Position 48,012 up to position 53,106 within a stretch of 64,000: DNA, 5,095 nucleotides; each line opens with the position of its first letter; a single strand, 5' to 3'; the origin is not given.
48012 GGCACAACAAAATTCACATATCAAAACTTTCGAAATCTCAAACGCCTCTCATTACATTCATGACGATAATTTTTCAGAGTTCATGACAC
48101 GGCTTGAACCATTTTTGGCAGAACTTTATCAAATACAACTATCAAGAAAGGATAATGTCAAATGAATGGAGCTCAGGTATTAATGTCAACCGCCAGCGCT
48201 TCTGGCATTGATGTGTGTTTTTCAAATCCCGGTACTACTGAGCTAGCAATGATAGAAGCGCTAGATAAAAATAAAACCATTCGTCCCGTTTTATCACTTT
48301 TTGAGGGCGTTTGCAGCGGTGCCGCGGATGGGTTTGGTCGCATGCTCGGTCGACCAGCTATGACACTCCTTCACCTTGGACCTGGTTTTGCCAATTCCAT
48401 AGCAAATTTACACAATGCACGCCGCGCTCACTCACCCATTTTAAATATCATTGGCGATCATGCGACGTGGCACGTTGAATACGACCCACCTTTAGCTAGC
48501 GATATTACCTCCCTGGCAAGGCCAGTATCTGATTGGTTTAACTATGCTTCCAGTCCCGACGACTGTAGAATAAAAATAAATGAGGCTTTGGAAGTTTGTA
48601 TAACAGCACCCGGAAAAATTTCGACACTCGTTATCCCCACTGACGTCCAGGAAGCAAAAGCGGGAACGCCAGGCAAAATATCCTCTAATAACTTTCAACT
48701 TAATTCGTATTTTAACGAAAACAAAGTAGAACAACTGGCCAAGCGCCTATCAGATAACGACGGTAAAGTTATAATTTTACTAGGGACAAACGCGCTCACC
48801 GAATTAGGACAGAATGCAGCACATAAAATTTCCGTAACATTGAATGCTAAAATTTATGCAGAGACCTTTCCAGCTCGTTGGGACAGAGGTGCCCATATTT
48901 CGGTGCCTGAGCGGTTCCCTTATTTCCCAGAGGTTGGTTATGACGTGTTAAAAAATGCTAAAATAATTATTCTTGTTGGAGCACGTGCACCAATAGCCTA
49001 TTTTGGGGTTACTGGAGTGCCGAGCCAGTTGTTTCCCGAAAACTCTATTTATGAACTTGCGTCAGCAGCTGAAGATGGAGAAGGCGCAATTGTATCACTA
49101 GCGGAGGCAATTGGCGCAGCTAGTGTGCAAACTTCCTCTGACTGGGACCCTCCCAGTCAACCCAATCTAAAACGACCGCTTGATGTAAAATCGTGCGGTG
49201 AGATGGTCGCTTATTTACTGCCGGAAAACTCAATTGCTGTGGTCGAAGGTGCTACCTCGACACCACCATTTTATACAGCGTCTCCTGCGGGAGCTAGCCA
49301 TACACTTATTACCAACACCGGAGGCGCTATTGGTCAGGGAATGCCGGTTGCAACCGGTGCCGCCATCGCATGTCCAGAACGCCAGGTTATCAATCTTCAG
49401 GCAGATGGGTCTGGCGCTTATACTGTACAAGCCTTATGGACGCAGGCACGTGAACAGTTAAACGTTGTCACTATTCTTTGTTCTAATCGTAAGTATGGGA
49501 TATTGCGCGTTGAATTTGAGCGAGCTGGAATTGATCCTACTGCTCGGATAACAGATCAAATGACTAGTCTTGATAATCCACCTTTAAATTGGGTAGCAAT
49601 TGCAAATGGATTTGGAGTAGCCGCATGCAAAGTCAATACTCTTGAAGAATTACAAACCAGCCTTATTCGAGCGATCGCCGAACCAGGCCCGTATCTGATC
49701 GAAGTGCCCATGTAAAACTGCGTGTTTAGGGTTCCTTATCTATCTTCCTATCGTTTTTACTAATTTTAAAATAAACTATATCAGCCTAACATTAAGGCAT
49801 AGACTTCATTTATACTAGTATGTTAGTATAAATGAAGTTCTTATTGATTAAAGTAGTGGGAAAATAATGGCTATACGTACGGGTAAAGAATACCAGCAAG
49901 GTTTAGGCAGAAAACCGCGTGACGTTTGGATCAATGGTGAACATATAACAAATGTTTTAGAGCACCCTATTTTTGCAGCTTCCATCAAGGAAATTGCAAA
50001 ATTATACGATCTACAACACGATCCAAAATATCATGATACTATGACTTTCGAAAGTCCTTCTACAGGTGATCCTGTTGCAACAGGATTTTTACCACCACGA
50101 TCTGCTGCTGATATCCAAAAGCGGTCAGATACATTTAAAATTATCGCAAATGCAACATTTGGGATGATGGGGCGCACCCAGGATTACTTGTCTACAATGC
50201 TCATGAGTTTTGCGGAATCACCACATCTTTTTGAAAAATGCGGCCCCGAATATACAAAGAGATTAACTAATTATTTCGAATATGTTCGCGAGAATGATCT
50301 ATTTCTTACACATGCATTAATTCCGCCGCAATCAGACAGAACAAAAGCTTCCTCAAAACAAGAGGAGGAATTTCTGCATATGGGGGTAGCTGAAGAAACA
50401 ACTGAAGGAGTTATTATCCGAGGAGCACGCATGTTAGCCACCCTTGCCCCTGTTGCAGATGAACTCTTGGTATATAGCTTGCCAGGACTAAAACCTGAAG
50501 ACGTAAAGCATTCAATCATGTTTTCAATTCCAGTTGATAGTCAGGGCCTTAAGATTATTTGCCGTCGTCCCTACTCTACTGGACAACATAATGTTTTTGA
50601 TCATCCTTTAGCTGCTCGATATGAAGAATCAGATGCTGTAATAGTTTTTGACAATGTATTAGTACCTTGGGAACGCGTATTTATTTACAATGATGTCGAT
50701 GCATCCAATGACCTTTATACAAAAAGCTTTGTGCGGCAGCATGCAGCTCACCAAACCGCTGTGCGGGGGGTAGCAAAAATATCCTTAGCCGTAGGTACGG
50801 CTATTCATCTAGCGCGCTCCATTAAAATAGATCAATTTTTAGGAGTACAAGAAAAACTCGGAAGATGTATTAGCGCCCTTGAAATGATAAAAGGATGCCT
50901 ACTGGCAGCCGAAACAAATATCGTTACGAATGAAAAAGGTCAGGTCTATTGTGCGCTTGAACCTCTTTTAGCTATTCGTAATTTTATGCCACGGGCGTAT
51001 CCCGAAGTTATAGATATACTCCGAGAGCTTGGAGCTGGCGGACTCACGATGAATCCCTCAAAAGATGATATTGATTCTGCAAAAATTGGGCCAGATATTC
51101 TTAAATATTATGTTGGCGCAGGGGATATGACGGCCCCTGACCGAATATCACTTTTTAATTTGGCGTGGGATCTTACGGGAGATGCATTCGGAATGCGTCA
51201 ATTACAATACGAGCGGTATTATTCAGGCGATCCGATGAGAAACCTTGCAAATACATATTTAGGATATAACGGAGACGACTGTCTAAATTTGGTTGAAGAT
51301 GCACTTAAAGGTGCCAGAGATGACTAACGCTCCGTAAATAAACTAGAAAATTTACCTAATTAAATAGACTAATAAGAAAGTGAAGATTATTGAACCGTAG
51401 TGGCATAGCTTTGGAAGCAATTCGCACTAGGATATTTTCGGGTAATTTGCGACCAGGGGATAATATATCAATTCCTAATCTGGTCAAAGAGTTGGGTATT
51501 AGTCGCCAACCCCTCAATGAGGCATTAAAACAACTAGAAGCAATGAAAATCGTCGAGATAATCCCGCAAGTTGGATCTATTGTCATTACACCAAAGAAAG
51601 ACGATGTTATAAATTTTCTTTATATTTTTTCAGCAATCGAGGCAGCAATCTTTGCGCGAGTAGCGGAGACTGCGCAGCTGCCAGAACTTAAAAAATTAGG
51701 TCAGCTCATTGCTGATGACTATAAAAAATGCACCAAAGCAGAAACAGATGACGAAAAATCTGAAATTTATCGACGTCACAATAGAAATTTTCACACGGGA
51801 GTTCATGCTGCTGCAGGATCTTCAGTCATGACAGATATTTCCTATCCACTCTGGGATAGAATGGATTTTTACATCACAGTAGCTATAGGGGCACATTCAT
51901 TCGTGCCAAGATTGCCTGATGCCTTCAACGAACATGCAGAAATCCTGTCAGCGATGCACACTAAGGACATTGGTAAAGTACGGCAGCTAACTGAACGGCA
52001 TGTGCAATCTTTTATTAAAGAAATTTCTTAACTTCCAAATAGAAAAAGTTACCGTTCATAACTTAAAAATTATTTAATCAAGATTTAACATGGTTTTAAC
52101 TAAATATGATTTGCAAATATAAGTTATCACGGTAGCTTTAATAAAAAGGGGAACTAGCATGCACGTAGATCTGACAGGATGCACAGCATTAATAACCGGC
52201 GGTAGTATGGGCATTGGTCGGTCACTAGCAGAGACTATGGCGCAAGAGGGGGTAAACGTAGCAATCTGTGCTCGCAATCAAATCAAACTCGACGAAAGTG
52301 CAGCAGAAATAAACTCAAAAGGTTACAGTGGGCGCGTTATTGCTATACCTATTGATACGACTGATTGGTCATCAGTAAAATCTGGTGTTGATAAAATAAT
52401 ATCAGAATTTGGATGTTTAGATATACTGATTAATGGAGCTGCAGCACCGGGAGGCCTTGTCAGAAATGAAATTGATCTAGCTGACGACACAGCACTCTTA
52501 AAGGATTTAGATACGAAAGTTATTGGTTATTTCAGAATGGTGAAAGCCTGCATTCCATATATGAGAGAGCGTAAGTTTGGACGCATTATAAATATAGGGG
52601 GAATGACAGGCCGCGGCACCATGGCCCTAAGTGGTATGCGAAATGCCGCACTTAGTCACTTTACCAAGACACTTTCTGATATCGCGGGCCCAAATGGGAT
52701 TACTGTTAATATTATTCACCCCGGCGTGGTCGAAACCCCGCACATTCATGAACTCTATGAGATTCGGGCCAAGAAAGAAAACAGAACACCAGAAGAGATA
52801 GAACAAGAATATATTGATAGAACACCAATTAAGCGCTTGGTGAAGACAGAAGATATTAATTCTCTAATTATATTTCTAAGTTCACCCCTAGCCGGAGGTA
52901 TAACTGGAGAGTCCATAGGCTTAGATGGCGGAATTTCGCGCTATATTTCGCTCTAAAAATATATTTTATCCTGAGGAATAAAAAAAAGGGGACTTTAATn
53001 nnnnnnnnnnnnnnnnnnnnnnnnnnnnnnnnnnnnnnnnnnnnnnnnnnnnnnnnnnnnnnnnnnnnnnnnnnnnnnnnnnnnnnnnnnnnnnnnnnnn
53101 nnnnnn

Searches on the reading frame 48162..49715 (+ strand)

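Call 65: search_protein_families(library=pfam, proteins=[window:48162-49715:+], max_evalue=1e-8)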
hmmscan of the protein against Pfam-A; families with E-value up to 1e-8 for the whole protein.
window:48162-49715:+ (517 aa): 2 families
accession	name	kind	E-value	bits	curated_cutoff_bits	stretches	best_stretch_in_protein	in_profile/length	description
PF02776.23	TPP_enzyme_N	-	2.1e-25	89.2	26.8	1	1-106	1-106/119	Thiamine pyrophosphate enzyme, N-terminal TPP binding domain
PF02775.26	TPP_enzyme_C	-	3.1e-25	89.2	21.9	1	380-515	20-151/151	Thiamine pyrophosphate enzyme, C-terminal TPP binding domain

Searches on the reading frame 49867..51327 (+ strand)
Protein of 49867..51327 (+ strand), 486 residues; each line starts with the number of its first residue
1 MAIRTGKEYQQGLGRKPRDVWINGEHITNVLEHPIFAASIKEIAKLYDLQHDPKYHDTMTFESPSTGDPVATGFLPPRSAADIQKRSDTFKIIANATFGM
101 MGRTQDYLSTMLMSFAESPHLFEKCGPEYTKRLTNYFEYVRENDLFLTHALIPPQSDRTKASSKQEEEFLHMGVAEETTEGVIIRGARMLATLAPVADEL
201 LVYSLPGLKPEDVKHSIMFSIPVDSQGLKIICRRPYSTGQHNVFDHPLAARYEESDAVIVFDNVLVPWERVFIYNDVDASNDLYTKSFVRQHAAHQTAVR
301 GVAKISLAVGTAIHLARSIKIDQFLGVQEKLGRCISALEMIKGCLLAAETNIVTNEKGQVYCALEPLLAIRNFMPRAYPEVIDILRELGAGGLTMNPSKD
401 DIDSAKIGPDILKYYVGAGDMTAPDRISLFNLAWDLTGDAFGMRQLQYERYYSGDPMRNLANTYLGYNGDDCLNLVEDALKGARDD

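Call 66: search_protein_families(library=pfam, proteins=[window:49867-51327:+], max_evalue=1e-8)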
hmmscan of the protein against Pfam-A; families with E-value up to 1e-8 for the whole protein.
window:49867-51327:+ (486 aa): 2 families
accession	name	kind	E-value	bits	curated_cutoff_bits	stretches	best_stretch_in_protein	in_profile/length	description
PF11794.13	HpaB_N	-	3.9e-95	318.9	35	1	5-273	1-270/270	4-hydroxyphenylacetate 3-hydroxylase N terminal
PF03241.18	HpaB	-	6.3e-54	182.6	25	1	281-480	2-201/202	4-hydroxyphenylacetate 3-hydroxylase C terminal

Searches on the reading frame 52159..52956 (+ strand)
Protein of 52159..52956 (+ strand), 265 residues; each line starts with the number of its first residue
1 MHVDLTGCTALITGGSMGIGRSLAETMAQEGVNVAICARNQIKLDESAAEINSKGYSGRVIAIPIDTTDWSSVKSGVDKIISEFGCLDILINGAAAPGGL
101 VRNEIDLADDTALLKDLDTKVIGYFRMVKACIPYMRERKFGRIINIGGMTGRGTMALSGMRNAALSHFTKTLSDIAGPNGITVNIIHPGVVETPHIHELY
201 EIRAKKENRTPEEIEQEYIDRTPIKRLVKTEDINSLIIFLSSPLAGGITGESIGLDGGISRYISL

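Call 66: search_protein_families(library=pfam, proteins=[window:52159-52956:+], max_evalue=1e-8)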
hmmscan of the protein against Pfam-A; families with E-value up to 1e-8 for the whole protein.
window:52159-52956:+ (265 aa): 2 families
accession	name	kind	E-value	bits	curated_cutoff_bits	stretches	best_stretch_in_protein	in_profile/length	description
PF13561.12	adh_short_C2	-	4.3e-41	141.5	27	1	17-259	6-235/236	Enoyl-(Acyl carrier protein) reductase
PF00106.31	adh_short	-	2e-39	135.5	26.6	1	9-199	2-190/195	short chain dehydrogenase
